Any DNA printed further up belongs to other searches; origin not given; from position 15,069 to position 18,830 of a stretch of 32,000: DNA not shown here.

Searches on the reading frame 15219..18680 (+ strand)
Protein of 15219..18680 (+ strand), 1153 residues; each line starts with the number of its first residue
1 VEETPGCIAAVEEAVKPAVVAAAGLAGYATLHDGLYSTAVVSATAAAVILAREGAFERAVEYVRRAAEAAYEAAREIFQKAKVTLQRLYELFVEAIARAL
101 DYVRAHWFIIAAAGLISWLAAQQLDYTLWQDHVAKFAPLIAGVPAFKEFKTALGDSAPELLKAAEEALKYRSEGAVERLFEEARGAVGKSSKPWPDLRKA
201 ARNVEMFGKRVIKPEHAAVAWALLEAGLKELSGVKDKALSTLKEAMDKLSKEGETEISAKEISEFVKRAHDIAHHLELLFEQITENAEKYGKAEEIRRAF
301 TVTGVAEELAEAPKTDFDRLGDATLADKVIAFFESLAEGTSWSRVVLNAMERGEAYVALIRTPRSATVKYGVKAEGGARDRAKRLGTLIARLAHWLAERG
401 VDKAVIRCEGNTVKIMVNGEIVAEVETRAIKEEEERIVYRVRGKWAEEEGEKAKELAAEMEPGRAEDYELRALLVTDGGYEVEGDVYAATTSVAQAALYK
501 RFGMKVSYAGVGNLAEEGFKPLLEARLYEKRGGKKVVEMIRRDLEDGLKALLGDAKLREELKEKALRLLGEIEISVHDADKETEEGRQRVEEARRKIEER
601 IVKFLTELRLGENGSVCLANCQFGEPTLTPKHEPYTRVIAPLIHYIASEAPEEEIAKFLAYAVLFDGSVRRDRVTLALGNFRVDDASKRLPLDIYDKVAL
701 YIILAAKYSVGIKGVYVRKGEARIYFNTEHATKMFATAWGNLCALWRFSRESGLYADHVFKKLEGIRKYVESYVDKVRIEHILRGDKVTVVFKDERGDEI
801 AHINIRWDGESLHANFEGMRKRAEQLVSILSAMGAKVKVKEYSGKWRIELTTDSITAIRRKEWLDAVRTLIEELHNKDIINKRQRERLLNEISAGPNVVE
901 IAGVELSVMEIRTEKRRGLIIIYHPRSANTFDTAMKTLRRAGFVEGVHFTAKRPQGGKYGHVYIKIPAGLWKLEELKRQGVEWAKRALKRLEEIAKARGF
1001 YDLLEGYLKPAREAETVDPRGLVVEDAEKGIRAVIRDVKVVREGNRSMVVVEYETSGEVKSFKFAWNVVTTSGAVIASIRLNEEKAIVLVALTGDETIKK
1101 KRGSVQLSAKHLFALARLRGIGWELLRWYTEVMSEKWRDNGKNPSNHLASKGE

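Call 5: search_protein_families(library=pfam, proteins=[window:15219-18680:+], max_evalue=0.01)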
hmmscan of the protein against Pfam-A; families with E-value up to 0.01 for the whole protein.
window:15219-18680:+ (1153 aa): 1 family
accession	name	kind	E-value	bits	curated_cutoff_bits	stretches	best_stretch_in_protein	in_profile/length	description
PF07775.16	PaRep2b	-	3.5e-144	481.5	20.4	2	715-956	1-249/512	PaRep2b protein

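Call 6: search_protein_families(library=ncbifam, proteins=[window:15219-18680:+], max_evalue=0.01)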
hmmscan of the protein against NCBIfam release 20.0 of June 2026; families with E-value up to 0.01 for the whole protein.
window:15219-18680:+ (1153 aa): 0 families

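Call 15: search_solved_structures(query=window:15219-18680:+, max_evalue=1)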
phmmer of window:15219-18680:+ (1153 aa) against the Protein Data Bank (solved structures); distinct sequences matched with E-value up to 1: 7.
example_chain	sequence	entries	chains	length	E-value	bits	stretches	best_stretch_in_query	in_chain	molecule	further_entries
1is1_A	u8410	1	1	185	0.044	15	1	512-571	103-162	RIBOSOME RECYCLING FACTOR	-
5fzr_A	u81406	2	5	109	0.12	13.6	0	44-74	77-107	DESIGNED TPR PROTEIN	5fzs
5fzq_A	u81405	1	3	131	0.17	13.1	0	44-75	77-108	DESIGNED TPR PROTEIN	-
2rbf_A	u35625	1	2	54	0.45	11.7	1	367-406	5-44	Bifunctional protein putA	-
2gpe_A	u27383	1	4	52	0.51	11.5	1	367-407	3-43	Bifunctional protein putA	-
5zbj_A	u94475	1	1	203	0.61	11.3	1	918-1009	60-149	Putative cytokinin riboside 5'-monophosphate phosphoribohydrolase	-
2hgc_A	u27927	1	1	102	0.61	11.3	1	929-994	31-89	YjcQ protein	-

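Call 22: search_protein_families(library=phrogs, proteins=[window:15219-18680:+], max_evalue=0.1)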
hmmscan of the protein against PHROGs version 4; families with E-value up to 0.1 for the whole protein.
window:15219-18680:+ (1153 aa): 2 families
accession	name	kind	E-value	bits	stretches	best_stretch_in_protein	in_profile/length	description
phrog_15901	-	unknown function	0.016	16.8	1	223-295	9-80/94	-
phrog_27893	-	unknown function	0.083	13.8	0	262-311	6-51/62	-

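Call 23: search_protein_families(library=padloc, proteins=[window:15219-18680:+], max_evalue=0.1)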
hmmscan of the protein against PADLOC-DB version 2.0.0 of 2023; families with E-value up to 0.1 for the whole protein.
window:15219-18680:+ (1153 aa): 0 families

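Call 24: find_homologous_proteins(query=window:15219-18680:+, max_evalue=0.00001)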
Query window:15219-18680:+ (1153 aa): 108 proteins with E <= 0.00001 among 8000 candidates.
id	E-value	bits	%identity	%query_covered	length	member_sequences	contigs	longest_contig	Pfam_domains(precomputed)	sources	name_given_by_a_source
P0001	0.0e+0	2517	100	100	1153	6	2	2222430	PF07775.17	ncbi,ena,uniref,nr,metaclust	ncbi:paREP2b [Pyrobaculum aerophilum str. IM2]|uniref:PaREP2b n=2 Tax=Pyrobaculum aerophilum TaxID=1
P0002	0.0e+0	1757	71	98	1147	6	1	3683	PF07775.17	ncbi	-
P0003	0.0e+0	1528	68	91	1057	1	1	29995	PF07775.17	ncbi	ncbi:MAG: PaRep2b protein, partial [Pyrobaculum sp.]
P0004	0.0e+0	1449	61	98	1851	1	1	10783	PF07775.17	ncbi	ncbi:MAG: PaRep2b protein [Pyrobaculum sp.]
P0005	0.0e+0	1223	62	81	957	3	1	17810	PF07775.17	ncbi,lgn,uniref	ncbi:PaRep2b protein [Pyrobaculum sp.]|uniref:PaRep2b protein n=1 Tax=Pyrobaculum sp. TaxID=2004705 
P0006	0.0e+0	1192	65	75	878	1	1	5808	PF07775.17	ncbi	ncbi:MAG: PaRep2b protein [Pyrobaculum sp.]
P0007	0.0e+0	1106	55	88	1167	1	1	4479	PF07775.17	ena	-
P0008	0.0e+0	1086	51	92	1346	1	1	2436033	PF07775.17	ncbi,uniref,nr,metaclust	ncbi:PaRep2b protein [Pyrobaculum oguniense TE7]|uniref:PaRep2b protein n=1 Tax=Pyrobaculum oguniens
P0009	0.0e+0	1084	50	94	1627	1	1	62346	PF20321.4,PF07775.17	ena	-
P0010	0.0e+0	1056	49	98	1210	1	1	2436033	PF07775.17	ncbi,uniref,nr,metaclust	ncbi:PaRep2b protein [Pyrobaculum oguniense TE7]|uniref:PaRep2b protein n=1 Tax=Pyrobaculum oguniens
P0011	0.0e+0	1044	52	87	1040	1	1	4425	PF07775.17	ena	-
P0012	6.8e-289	980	52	87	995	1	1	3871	PF07775.17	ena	-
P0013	1.6e-274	932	48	87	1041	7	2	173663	PF07775.17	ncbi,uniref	ncbi:PaRep2b protein [Pyrobaculum sp.]|uniref:PaRep2b protein n=2 Tax=Pyrobaculum sp. TaxID=2004705 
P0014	7.6e-270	917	52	80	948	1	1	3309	PF07775.17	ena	-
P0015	1.4e-105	373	31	98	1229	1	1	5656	PF07775.17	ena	-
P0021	4.4e-91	325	31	91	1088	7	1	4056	PF07775.17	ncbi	ncbi:MAG: PaRep2b protein [Desulfurococcaceae archaeon]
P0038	4.5e-26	109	28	50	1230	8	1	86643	-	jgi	jgi:hypothetical protein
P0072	2.0e-20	91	30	30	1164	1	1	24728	PF14528.12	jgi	-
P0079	3.5e-19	87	29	37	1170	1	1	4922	PF14528.12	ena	-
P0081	1.3e-18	85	29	38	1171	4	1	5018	PF14528.12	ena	-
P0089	1.1e-17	82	29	37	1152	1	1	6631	PF14528.12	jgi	jgi:hypothetical protein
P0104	1.1e-12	65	32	25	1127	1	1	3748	PF14528.12,PF07775.17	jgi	jgi:hypothetical protein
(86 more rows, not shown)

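Call 28: search_protein_families(library=pfam, proteins=[P0072, P0079, P0089, P0104, P0009, P0021, P0038], max_evalue=0.01)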
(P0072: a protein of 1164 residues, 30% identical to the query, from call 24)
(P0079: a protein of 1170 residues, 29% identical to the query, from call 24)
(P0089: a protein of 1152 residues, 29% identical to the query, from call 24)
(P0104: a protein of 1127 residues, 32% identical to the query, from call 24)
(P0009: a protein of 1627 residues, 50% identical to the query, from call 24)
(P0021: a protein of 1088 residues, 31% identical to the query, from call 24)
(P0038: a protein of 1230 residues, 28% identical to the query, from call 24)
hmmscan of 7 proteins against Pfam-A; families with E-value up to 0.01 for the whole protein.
P0072 (1164 aa): 1 family
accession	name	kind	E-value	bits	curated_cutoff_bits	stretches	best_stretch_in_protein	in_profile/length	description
PF14528.11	LAGLIDADG_3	-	1.6e-07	31.9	22.5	0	664-735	3-77/82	LAGLIDADG-like domain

P0079 (1170 aa): 1 family
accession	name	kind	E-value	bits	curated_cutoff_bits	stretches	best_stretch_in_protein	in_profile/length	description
PF14528.11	LAGLIDADG_3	-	1.1e-07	32.4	22.5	0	677-743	4-78/82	LAGLIDADG-like domain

P0089 (1152 aa): 1 family
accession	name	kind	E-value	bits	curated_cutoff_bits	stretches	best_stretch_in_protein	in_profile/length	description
PF14528.11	LAGLIDADG_3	-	1e-07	32.6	22.5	0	658-724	4-78/82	LAGLIDADG-like domain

P0104 (1127 aa): 2 families
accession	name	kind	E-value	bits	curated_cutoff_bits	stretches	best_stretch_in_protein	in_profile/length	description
PF07775.16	PaRep2b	-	4.8e-09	35.7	20.4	1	771-923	100-249/512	PaRep2b protein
PF14528.11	LAGLIDADG_3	-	2.2e-07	31.5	22.5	1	641-706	4-77/82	LAGLIDADG-like domain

P0009 (1627 aa): 2 families
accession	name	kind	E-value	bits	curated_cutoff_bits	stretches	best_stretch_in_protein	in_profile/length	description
PF07775.16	PaRep2b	-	1.1e-111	374.4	20.4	2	1204-1444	7-251/512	PaRep2b protein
PF20321.3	DUF6616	-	2.2e-05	25.2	27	0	694-756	6-66/111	Family of unknown function (DUF6616)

P0021 (1088 aa): 1 family
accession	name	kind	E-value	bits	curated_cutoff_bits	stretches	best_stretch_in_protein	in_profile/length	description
PF07775.16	PaRep2b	-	2.2e-162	541.6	20.4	2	640-851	48-255/512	PaRep2b protein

P0038 (1230 aa): 0 families

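Call 41: predict_structure(alignment_id=A1)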
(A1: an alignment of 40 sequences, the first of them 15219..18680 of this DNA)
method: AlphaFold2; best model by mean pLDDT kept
length: 1153 residues; sequences in the alignment: 40
mean_pLDDT: 77.6   pTM: 0.60
mean pLDDT of the five models: 77.6, 77.4, 76.4, 75.6, 73.4
residues with pLDDT >= 90: 333; 70-90: 554; 50-70: 141; < 50: 125
segments of 3 or more residues with pLDDT < 50: 1-4, 17-19, 21-24, 76-153, 373-379, 612-614, 619-624, 1140-1153
pLDDT, mean of each block of 10 residues (from residue 1): 49 51 52 63 61 54 61 50 37 37 30 28 31 29 29 59 81 78 63 75 69 82 83 73 77 76 76 79 76 80 77 68 88 78 79 81 83 44 72 77 83 86 82 64 90 91 89 93 91 94 93 80 92 90 88 90 96 86 82 94 79 50 59 90 92 94 89 83 78 90 96 89 91 90 87 76 87 87 91 86 90 90 86 81 86 85 93 92 87 81 85 77 81 84 87 79 91 87 84 84 92 89 83 91 85 90 88 83 91 88 88 92 91 66 38 32
secondary structure, 60 per line:
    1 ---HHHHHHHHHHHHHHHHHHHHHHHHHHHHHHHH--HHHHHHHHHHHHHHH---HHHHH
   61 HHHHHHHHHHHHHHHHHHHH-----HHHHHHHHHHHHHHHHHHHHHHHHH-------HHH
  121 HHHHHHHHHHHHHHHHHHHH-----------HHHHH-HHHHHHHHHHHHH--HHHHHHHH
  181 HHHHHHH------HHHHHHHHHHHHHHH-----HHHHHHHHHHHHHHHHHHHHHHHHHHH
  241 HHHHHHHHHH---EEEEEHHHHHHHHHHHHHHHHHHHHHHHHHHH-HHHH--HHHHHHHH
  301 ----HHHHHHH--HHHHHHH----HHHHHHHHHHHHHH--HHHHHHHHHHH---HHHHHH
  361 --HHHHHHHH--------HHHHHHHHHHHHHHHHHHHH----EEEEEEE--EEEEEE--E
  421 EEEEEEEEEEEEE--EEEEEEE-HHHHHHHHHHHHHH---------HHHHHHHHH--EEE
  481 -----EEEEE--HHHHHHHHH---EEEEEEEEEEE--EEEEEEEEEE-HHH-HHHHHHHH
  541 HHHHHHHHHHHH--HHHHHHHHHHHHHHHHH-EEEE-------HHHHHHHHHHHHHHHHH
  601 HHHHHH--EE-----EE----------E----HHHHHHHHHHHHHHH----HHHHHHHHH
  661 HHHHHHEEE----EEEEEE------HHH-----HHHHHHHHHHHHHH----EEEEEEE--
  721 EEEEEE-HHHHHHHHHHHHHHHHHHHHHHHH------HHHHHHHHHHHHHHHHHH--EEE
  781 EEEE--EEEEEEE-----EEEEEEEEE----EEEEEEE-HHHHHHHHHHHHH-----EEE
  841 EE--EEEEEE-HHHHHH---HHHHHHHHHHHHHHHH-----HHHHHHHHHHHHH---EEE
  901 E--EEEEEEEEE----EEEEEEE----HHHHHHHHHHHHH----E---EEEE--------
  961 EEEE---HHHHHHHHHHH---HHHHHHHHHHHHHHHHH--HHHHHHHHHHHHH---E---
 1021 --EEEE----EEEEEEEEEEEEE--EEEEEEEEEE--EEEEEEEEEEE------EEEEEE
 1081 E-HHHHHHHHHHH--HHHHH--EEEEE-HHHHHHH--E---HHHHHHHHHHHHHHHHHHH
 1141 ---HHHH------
elements in order (helices of 4 or more, strands of 3 or more residues): H4-35 H38-52 H56-80 H86-110 H118-140 H152-156 H158-170 H173-187 H194-208 H214-250 E254-258 H259-285 H287-290 H293-300 H305-311 H314-320 H325-338 H341-351 H355-360 H363-370 H379-398 E403-409 E412-417 E420-433 E436-442 H444-457 H467-475 E478-480 E486-490 H493-501 E505-515 E518-527 H533-552 H555-571 E573-576 H584-606 H633-647 H652-666 E667-669 E674-679 H694-707 E712-718 E721-726 H728-751 H758-775 E778-784 E787-793 E799-807 E812-818 H820-832 E838-842 E845-850 H852-857 H861-876 H882-894 E898-901 E904-912 E917-923 H928-940 E949-952 E961-964 H968-978 H982-998 H1001-1013 E1023-1026 E1031-1043 E1046-1055 E1058-1068 E1075-1081 H1083-1093 H1096-1100 E1103-1107 H1109-1115 H1122-1140 H1144-1147

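Call 43: fold_search(model_id=the predicted structure, library=pdb)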
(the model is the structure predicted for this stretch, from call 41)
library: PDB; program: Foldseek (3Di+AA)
matches with E <= 10: 296; with E <= 0.001: 0
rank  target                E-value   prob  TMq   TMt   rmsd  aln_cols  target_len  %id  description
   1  5thg_D                1.5e-02  0.97  0.08  0.24  19.2       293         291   14  Engineered variant of I-OnuI meganuclease targeting the HIV CCR5 gene; harbors 43 point mutations relative to wild-typ (released 2017-05-03)
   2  5esp_A                2.0e-02  0.80  0.07  0.18  18.9       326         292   13  Crystal Structure of LAGLIDADG Meganuclease I-PanMI with coordinated Calcium ions (released 2016-03-30)
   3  5t2h_A                3.0e-02  0.92  0.08  0.24  18.9       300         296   10  Engineered variant of I-OnuI meganuclease targeting the Human TCRa gene; harbors 43 point mutations relative to wild-t (released 2017-05-03)
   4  6uwj_A                3.5e-02  0.66  0.06  0.18  19.5       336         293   11  Intermediate engineered variant of I-OnuI meganuclease with improved thermostability and partially altered specificity (released 2019-12-18)
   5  5thg_A                5.4e-02  0.90  0.08  0.25  19.1       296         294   12  Engineered variant of I-OnuI meganuclease targeting the HIV CCR5 gene; harbors 43 point mutations relative to wild-typ (released 2017-05-03)
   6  9xy5_A                6.3e-02  0.54  0.07  0.18  18.5       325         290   10  One of a series of engineered variants of I-OnuI meganuclease targeting altered DNA target sequence (released 2025-09-10)
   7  5t2o_A                6.6e-02  0.82  0.08  0.24  18.9       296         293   12  Engineered variant of I-OnuI meganuclease targeting the Anopheles AGAP011377 gene; harbors 53 point mutations relative (released 2017-05-03)
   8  5esp_B                8.6e-02  0.57  0.07  0.19  18.7       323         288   12  Crystal Structure of LAGLIDADG Meganuclease I-PanMI with coordinated Calcium ions (released 2016-03-30)
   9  6uwh_A                1.0e-01  0.35  0.06  0.17  20.2       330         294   11  Intermediate engineered variant of I-OnuI meganuclease with improved thermostability and partially altered specificity (released 2019-12-18)
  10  4efj_A                1.2e-01  0.69  0.08  0.23  19.1       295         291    9  Crystal structure of I-GzeII LAGLIDADG homing endonuclease in complex with DNA target site (released 2012-05-02)
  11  7mwr_B                1.6e-01  0.23  0.07  0.16  16.7       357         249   14  Structure of De Novo designed beta sheet heterodimer LHD101A53/B4 (released 2022-01-19)
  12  2ab5_A                1.7e-01  0.63  0.08  0.25  17.4       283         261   10  bI3 LAGLIDADG Maturase (released 2005-08-30)
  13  6bcn_A                1.9e-01  0.54  0.08  0.22  19.2       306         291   11  I-LtrI E184D bound to cognate substrate (pre-cleavage complex) (released 2018-10-24)
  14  5a0w_D                2.1e-01  0.72  0.06  0.24  16.2       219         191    7  THE CRYSTAL STRUCTURE OF I-DMOI E117A IN COMPLEX WITH ITS TARGET DNA AND IN THE PRESENCE OF 2MM MN (released 2016-05-11)
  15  9dd0_D                2.4e-01  0.44  0.05  0.22  11.0       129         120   12  Designed allosteric facilitated dissociation switch AS1 in complex state TH with methylated lysines, crystal #2 (released 2025-08-20)
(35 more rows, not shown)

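Call 48: search_solved_structures(query=A1, max_evalue=1, show_alignments=2)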
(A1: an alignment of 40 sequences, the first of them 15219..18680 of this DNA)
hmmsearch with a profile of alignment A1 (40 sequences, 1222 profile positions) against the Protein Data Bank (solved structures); distinct sequences matched with E-value up to 1: 8.
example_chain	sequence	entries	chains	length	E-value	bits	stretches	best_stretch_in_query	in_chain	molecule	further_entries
5fzr_A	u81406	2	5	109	0.081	14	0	73-103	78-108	DESIGNED TPR PROTEIN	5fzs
8atu_A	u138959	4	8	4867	0.24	12.5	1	431-561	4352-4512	Baculoviral IAP repeat-containing protein 6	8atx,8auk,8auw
8atm_A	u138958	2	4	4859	0.24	12.5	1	431-561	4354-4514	Baculoviral IAP repeat-containing protein 6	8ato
8e2d_A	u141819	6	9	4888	0.24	12.5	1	431-561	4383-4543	Baculoviral IAP repeat-containing protein 6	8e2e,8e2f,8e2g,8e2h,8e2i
8e2k_A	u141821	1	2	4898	0.24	12.5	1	431-561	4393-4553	Baculoviral IAP repeat-containing protein 6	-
3edt_B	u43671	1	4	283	0.25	12.4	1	228-332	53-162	Kinesin light chain 2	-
8ka6_A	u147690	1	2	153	0.32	12.1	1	223-354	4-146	De novo design protein -NA7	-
4uos_A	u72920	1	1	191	0.86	10.6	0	200-355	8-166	DESIGNED HELICAL BUNDLE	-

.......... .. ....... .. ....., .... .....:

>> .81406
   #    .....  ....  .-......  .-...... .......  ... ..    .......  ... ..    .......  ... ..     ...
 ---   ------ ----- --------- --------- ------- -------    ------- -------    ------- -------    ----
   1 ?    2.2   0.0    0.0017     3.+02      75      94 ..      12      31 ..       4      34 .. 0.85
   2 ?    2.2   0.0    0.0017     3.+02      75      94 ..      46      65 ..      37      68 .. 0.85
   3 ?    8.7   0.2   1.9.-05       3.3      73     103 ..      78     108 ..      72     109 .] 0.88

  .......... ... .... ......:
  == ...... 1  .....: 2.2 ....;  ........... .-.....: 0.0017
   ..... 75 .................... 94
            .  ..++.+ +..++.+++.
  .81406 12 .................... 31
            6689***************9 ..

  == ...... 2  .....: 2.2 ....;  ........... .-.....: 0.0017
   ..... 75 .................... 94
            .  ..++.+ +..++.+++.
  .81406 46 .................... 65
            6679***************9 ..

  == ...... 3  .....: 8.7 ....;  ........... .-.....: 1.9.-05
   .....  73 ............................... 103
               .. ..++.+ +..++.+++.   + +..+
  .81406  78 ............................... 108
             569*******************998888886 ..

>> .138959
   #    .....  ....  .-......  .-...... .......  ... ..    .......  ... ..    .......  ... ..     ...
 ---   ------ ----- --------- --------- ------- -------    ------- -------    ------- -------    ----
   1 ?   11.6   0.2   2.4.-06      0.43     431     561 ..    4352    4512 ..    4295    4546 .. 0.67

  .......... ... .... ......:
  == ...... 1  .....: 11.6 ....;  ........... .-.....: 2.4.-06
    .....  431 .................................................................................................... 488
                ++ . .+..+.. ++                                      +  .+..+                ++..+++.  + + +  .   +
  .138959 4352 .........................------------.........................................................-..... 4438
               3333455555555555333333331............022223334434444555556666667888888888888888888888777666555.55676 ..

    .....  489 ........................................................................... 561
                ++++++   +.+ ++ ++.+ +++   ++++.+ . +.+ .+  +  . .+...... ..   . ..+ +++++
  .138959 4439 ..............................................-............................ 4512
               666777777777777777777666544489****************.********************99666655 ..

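Call 70: find_related_loci(query=A1, collection=viral_contigs, flank=6000)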
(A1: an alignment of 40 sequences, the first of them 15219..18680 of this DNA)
Query A1 (1153 aa) in viral_contigs; peptide patterns used: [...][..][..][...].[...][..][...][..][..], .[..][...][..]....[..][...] (x = any residue, [..] = any of these).
104 stretches matched a pattern, but none encodes a relative of the query by tblastn (E <= 1e-3).
